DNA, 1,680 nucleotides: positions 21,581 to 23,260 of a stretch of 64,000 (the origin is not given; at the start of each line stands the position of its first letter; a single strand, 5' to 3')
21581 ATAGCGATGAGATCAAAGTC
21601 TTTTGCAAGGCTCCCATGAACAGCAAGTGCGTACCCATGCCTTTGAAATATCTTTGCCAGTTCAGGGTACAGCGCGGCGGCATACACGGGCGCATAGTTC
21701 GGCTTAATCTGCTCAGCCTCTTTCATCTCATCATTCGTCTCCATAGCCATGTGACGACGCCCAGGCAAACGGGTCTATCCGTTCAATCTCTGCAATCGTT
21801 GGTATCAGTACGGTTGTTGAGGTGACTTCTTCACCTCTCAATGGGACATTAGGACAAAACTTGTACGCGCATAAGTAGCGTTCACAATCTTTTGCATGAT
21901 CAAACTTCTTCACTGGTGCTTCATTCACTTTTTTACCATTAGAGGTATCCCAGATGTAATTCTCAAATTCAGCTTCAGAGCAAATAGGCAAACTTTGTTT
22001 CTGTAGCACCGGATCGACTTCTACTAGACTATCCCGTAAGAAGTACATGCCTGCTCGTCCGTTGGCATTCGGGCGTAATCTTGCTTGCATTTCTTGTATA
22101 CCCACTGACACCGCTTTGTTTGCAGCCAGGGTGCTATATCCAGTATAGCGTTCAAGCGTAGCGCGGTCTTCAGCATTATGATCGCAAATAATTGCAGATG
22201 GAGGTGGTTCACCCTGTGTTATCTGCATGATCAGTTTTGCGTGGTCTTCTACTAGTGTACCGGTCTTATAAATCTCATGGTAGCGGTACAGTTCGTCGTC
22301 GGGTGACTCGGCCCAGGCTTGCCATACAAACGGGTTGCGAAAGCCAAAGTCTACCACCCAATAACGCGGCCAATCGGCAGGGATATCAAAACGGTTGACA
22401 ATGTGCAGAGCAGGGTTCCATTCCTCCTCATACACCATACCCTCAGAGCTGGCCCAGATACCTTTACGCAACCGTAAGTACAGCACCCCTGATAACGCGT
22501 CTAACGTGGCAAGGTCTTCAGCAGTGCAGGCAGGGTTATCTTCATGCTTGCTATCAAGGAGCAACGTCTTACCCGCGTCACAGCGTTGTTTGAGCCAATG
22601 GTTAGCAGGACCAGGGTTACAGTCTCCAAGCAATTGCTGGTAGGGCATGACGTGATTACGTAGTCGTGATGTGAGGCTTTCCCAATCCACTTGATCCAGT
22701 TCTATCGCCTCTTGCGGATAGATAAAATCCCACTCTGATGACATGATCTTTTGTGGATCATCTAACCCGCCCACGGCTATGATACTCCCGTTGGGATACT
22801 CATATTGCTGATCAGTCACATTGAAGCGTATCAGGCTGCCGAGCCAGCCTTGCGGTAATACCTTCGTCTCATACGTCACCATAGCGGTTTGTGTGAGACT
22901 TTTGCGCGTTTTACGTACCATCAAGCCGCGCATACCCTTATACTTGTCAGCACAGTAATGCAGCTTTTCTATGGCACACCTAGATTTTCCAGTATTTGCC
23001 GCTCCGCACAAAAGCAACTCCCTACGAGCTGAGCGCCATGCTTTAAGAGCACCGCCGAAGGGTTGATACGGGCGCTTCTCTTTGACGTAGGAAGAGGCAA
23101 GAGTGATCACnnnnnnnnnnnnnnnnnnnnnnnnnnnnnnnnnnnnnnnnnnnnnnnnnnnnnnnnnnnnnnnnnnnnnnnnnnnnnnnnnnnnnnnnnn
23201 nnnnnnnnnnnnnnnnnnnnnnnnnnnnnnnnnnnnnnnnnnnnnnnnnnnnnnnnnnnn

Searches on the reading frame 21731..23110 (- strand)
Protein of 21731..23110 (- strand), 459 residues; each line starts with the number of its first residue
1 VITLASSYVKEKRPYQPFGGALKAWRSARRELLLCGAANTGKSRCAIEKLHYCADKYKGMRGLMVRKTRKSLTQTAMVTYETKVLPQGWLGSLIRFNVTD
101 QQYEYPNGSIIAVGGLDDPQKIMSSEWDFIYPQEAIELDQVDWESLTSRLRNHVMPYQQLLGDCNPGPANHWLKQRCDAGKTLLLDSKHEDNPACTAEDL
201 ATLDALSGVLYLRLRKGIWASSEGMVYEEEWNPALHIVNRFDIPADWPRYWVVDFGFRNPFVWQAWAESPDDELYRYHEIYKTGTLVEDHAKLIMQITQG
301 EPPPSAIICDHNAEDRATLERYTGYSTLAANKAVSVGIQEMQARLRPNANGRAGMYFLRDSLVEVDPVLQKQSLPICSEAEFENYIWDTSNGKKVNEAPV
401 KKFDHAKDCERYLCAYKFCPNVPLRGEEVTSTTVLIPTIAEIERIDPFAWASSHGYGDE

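Call 14: search_dna_similar(query=window:21731-23110:-, collection=phages, mode=protein, max_rows=10)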
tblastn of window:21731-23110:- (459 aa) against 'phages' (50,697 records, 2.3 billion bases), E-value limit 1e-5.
Records with a match: 558; places in all: 558; records where one place covers at least 80% of the query: 264.
Best place of each record, by identity: <60% 558.
By first word of the organism name: Staphylococcus 96; Arthrobacter 72; Enterococcus 59; Streptomyces 45; Clostridium 41; Flavobacterium 29; Streptococcus 20; Lactobacillus 19; Bacteriophage 18; Vibrio 16; and 42 more.
By host as written in the record: Arthrobacter sp. ATCC 21022 54; - 46; Clostridium sporogenes ATCC-15579 30; Staphylococcus aureus 27; Flavobacterium sp. LMO9 23; Enterococcus faecalis 20; Streptomyces sanglieri UNT16F27A 16; Staphylococcus pseudintermedius 15; and 170 more.
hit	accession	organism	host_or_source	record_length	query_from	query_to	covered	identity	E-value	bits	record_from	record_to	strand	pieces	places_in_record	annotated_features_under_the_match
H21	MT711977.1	Streptomyces phage Dagobah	Streptomyces coelicolor M600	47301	4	417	90%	47.3%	5e-112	368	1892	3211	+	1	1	terminase large subunit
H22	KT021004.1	Thermobifida phage P1312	Thermobifida fusca NTU22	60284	15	417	88%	46.1%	4e-113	371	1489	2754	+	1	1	terminase large subunit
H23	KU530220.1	Streptomyces phage Xkcd426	Streptomyces griseus subsp. griseus ...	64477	13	416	88%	40.4%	2e-86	294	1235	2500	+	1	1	terminase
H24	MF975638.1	Streptomyces phage Abt2graduatex2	Streptomyces griseus ATCC 10137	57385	15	416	88%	37.2%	1e-76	266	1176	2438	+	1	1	terminase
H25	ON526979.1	Streptomyces phage Asis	Streptomyces griseus ATCC 10137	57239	15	416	88%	36.7%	1e-75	263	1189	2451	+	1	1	3: terminase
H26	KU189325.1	Streptomyces phage Maih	Streptomyces griseus subsp. griseus ...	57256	15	416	88%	36.7%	1e-75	263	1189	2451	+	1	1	terminase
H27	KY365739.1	Streptomyces phage BabyGotBac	Streptomyces griseus ATCC 10137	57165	15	416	88%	36.7%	2e-75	262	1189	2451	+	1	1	terminase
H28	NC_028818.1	Streptomyces phage TP1604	Streptomyces griseus subsp. griseus ...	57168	15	416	88%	36.7%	2e-75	262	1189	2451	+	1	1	terminase large subunit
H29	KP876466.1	Streptomyces phage TP1604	Streptomyces griseus subsp. griseus ...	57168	15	416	88%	36.7%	2e-75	262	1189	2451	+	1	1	terminase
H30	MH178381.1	Streptomyces phage BayC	Streptomyces griseus ATCC 10137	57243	15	416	88%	36.7%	3e-75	262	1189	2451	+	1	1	3: terminase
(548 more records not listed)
